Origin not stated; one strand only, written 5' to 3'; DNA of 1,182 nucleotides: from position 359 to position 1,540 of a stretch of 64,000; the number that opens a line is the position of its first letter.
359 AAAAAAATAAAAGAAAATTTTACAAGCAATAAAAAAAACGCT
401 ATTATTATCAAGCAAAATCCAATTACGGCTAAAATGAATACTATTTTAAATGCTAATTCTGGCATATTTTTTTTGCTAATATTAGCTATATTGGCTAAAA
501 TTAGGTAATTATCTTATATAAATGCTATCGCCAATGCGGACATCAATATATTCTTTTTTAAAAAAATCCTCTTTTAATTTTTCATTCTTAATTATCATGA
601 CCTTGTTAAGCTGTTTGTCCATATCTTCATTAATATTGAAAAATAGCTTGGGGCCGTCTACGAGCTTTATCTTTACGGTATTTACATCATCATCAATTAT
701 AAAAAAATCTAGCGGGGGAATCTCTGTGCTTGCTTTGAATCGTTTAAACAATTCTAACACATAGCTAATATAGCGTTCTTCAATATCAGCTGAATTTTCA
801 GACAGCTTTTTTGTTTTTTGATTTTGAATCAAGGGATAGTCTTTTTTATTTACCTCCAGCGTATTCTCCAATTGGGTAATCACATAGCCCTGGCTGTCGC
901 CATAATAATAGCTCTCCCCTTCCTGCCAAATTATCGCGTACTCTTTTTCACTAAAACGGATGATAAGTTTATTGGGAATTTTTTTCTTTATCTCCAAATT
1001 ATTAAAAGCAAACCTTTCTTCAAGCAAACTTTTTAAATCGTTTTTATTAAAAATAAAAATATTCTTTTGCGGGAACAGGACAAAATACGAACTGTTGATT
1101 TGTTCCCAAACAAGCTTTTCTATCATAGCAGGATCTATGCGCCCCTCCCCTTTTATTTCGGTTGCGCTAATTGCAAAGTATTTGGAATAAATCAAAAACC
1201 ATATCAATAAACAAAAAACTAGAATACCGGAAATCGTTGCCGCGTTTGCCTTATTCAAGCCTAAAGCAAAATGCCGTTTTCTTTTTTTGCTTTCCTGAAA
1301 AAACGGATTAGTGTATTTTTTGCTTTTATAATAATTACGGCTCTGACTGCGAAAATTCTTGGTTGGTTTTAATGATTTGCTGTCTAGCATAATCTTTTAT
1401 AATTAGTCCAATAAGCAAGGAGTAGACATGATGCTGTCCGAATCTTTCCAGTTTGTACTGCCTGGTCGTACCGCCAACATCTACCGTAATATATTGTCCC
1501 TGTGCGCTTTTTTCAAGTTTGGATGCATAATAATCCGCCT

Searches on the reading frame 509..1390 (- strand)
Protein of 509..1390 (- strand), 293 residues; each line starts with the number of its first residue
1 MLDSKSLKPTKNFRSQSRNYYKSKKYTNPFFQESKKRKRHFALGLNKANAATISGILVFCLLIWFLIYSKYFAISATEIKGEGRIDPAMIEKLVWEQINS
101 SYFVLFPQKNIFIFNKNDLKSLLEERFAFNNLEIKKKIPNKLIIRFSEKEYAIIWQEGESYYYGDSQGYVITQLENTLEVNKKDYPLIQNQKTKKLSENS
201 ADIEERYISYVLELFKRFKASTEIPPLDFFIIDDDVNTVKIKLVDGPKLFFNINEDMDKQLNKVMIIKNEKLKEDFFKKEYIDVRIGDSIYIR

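Call 35: find_encoding_contigs(protein=window:509-1390:-, flank=10000, max_places=2)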
Protein window:509-1390:- (293 aa): 24 contigs read that carry it; 2 places shown.
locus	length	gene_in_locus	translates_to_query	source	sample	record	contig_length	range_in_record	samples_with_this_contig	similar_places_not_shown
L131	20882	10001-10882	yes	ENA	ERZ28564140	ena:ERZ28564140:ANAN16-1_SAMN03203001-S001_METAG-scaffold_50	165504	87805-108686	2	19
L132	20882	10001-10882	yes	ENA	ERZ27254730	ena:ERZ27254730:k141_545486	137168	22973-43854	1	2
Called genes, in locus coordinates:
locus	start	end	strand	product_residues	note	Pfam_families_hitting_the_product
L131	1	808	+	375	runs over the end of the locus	PF13439:Glyco_transf_4, PF00534:Glycos_transf_1, PF13692:Glyco_trans_1_4, PF13524:Glyco_trans_1_2 (weak)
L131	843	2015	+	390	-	PF13439:Glyco_transf_4, PF20706:GT4-conflict, PF00534:Glycos_transf_1, PF13692:Glyco_trans_1_4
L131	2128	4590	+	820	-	PF13414:TPR_11 (faint), PF14559:TPR_19 (faint), PF13431:TPR_17 (faint)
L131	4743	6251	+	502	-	PF01336:tRNA_anti-codon, PF00152:tRNA-synt_2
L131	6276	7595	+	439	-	PF02403:Seryl_tRNA_N, PF00587:tRNA-synt_2b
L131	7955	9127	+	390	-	PF00155:Aminotran_1_2, PF00266:Aminotran_5, PF01041:DegT_DnrJ_EryC1, PF01053:Cys_Met_Meta_PP (faint)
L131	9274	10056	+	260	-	PF08245:Mur_ligase_M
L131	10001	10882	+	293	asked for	-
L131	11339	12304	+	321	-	PF13495:Phage_int_SAM_4 (faint), PF02899:Phage_int_SAM_1, PF00589:Phage_integrase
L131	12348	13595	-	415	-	PF01551:Peptidase_M23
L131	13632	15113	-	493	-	PF00749:tRNA-synt_1c, PF19269:Anticodon_2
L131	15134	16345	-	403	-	PF03808:Glyco_tran_WecG, PF00293:NUDIX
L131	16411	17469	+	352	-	PF13353:Fer4_12, PF04055:Radical_SAM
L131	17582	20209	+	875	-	PF02861:Clp_N, PF23569:NBD_SMAX1, PF00004:AAA, PF17871:AAA_lid_9, PF07724:AAA_2, PF00004:AAA, PF07728:AAA_5, PF10431:ClpB_D2-small, +5 more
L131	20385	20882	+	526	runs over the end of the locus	-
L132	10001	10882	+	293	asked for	-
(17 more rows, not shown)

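Call 75: list_cluster_members(proteins=[L131:17582-20209:+, L136:19479-20594:+, L136:474-1808:+, L133:17190-18002:-])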
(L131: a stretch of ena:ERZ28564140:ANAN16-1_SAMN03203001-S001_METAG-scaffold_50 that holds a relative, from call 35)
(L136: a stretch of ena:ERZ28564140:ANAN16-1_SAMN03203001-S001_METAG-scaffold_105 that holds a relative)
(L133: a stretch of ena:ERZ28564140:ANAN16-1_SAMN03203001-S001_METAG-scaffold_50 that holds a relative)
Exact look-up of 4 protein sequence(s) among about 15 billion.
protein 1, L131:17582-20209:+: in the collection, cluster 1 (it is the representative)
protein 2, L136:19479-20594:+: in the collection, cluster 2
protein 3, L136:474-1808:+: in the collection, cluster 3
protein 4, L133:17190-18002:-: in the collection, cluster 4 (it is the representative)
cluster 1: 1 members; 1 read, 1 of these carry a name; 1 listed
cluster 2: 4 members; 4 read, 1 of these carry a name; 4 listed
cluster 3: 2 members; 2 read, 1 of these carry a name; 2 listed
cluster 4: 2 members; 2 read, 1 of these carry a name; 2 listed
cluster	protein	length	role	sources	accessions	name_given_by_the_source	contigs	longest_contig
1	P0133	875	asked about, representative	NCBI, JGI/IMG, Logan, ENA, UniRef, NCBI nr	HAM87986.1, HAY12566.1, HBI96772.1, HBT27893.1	MAG: Chaperone protein clpB [Candidatus Falkowbacteria bacterium GW2011_GWC2_38_22] | Chaperone protein clpB n=1 Tax=Candidatus Falkowbacteria bacterium GW2011_GWE1_38_31 ... | MAG: Chaperone protein clpB [Candidatus Falkowbacteria bacterium GW2011_GWF2_38_1205]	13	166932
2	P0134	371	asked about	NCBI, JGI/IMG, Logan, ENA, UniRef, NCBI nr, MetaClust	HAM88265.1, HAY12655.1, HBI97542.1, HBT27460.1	MAG: Isomerizing Glutamine-fructose-6-phosphate aminotransferase [Candidatus ... | Glutamine--fructose-6-phosphate aminotransferase [isomerizing] n=1 Tax=Candidatus ... | status=active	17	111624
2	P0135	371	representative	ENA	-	-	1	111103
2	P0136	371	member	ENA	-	-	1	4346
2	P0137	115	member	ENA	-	-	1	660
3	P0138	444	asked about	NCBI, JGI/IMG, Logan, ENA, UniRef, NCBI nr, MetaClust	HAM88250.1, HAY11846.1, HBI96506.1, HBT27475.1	MAG: UDP-N-acetylmuramoylalanine-D-glutamate ligase [Candidatus Falkowbacteria bacterium ... | UDP-N-acetylmuramoylalanine--D-glutamate ligase n=1 Tax=Candidatus Falkowbacteria ... | status=active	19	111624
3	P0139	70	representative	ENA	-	-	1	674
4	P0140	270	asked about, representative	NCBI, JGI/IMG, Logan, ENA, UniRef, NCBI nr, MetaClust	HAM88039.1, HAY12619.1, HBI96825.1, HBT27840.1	MAG: hypothetical protein US83_C0001G0016 [Candidatus Falkowbacteria bacterium ... | AmmeMemoRadiSam system protein B n=1 Tax=Candidatus Falkowbacteria bacterium ... | MAG: hypothetical protein US73_C0004G0112 [Candidatus Falkowbacteria bacterium ...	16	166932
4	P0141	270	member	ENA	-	-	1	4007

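Call 76: find_encoding_contigs(protein=P0133, flank=10000, max_places=1)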
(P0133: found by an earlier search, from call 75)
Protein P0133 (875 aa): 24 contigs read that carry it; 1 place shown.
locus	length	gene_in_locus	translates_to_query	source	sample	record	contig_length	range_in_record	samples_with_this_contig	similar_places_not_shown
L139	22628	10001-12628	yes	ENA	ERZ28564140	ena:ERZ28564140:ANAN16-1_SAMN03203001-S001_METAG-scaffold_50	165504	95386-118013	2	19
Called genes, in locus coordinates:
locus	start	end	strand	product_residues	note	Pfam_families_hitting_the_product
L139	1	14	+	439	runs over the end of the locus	PF02403:Seryl_tRNA_N, PF00587:tRNA-synt_2b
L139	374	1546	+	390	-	PF00155:Aminotran_1_2, PF00266:Aminotran_5, PF01041:DegT_DnrJ_EryC1, PF01053:Cys_Met_Meta_PP (faint)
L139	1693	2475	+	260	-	PF08245:Mur_ligase_M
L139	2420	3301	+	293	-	-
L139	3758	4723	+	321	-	PF13495:Phage_int_SAM_4 (faint), PF02899:Phage_int_SAM_1, PF00589:Phage_integrase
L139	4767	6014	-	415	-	PF01551:Peptidase_M23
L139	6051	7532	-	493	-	PF00749:tRNA-synt_1c, PF19269:Anticodon_2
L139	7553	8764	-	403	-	PF03808:Glyco_tran_WecG, PF00293:NUDIX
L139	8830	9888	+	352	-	PF13353:Fer4_12, PF04055:Radical_SAM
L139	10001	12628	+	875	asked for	PF02861:Clp_N, PF23569:NBD_SMAX1, PF00004:AAA, PF17871:AAA_lid_9, PF07724:AAA_2, PF00004:AAA, PF07728:AAA_5, PF10431:ClpB_D2-small, +5 more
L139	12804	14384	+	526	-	-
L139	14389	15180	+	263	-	PF02900:LigB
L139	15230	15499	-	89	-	-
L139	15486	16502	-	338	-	-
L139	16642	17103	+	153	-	PF01327:Pep_deformylase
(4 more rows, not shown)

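Call 77: find_encoding_contigs(protein=P0134, flank=10000, max_places=1)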
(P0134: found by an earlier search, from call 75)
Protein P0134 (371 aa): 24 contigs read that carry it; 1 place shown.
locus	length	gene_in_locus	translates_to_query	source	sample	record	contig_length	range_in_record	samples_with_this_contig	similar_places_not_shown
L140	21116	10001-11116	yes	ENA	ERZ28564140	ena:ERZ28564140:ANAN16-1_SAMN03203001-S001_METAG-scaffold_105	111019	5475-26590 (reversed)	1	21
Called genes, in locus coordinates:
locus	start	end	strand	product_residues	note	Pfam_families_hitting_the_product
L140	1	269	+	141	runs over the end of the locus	PF01029:NusB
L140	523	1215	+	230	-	PF22935:RM44_endonuclase, PF14622:Ribonucleas_3_3, PF00636:Ribonuclease_3, PF00035:dsrm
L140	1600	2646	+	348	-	PF00437:T2SSE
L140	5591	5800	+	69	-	-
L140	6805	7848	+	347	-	PF01545:Cation_efflux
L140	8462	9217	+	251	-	PF01978:TrmB, PF01022:HTH_5 (weak), PF13412:HTH_24 (weak), PF03551:PadR (faint)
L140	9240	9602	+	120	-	-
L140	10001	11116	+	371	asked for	PF01380:SIS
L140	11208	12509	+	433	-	PF27218:MJ0043_C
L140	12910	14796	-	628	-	PF12229:PG_binding_4, PF04294:VanW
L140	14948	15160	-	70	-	PF11213:DUF3006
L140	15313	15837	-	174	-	PF00011:HSP20, PF17886:ArsA_HSP20 (weak)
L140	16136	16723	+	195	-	-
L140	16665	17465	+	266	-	PF08843:AbiEii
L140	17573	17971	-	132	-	-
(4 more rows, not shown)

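Call 78: find_encoding_contigs(protein=P0138, flank=10000, max_places=1)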
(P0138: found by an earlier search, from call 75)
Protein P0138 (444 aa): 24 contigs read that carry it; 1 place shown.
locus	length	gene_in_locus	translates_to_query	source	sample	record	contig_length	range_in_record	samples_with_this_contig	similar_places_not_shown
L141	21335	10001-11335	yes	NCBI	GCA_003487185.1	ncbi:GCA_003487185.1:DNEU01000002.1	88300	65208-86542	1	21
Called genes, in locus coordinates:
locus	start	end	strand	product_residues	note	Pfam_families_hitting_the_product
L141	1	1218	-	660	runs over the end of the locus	PF04760:IF2_N (faint), PF00009:GTP_EFTU, PF01926:MMR_HSR1, PF22042:EF-G_D2, PF03144:GTP_EFTU_D2 (faint), PF11987:IF-2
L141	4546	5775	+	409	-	PF00232:Glyco_hydro_1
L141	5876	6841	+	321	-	PF00892:EamA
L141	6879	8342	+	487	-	PF04932:Wzy_C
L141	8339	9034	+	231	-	PF01479:S4, PF00849:PseudoU_synth_2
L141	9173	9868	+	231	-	PF00149:Metallophos, PF12850:Metallophos_2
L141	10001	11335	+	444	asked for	PF21377:MurD_N (weak), PF08245:Mur_ligase_M, PF02875:Mur_ligase_C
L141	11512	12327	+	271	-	PF01177:Asp_Glu_race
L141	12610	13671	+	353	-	PF01073:3Beta_HSD, PF01370:Epimerase, PF02719:Polysacc_synt_2, PF04321:RmlD_sub_bind, PF07993:NAD_binding_4, PF16363:GDP_Man_Dehyd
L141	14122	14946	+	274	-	PF00929:RNase_T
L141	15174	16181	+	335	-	PF05673:DUF815 (faint), PF05496:RuvB_N, PF00004:AAA, PF07728:AAA_5 (weak), PF17864:AAA_lid_4, PF05491:WHD_RuvB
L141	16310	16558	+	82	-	-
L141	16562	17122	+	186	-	PF03703:bPH_2 (weak)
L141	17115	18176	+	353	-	PF02547:Queuosine_synth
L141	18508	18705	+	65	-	PF01783:Ribosomal_L32p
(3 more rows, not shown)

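Call 79: find_encoding_contigs(protein=P0140, flank=10000, max_places=1)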
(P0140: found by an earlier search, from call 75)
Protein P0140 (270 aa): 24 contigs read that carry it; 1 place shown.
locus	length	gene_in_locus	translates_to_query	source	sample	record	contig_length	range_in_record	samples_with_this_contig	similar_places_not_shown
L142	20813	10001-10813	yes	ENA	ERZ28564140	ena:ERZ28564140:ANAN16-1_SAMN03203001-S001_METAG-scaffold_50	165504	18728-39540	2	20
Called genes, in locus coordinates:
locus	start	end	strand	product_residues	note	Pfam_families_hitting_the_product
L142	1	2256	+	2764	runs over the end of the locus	PF07494:Reg_prop (faint), PF06739:SBBP (faint), PF14101:DUF4275 (faint), PF17164:DUF5122 (faint)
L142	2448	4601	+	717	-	PF00270:DEAD, PF04851:ResIII (weak), PF00271:Helicase_C, PF16124:RecQ_Zn_bind, PF09382:RQC, PF00570:HRDC, PF14493:HTH_40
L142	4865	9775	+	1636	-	PF13205:Big_5, PF01835:MG2 (faint), PF07703:A2M_BRD (weak)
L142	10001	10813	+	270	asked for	PF01875:Memo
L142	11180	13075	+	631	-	PF25919:BSH_CusB (faint), PF25997:BSH_YhbJ (faint), PF00364:Biotin_lipoyl (faint), PF25917:BSH_RND, PF25973:BSH_CzcB (weak), PF25989:YknX_C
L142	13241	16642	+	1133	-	PF00873:ACR_tran, PF00403:HMA (faint), PF03176:MMPL (faint), PF00873:ACR_tran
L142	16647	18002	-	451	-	PF08308:PEGA (faint), PF25174:Beta-prop_THOC3 (faint), PF26550:Tricorn_2nd (faint), PF23414:Beta-prop_EML_2 (faint)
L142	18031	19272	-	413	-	PF00275:EPSP_synthase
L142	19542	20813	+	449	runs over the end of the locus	PF22694:CtpB_N-like, PF00595:PDZ, PF17820:PDZ_6, PF03572:Peptidase_S41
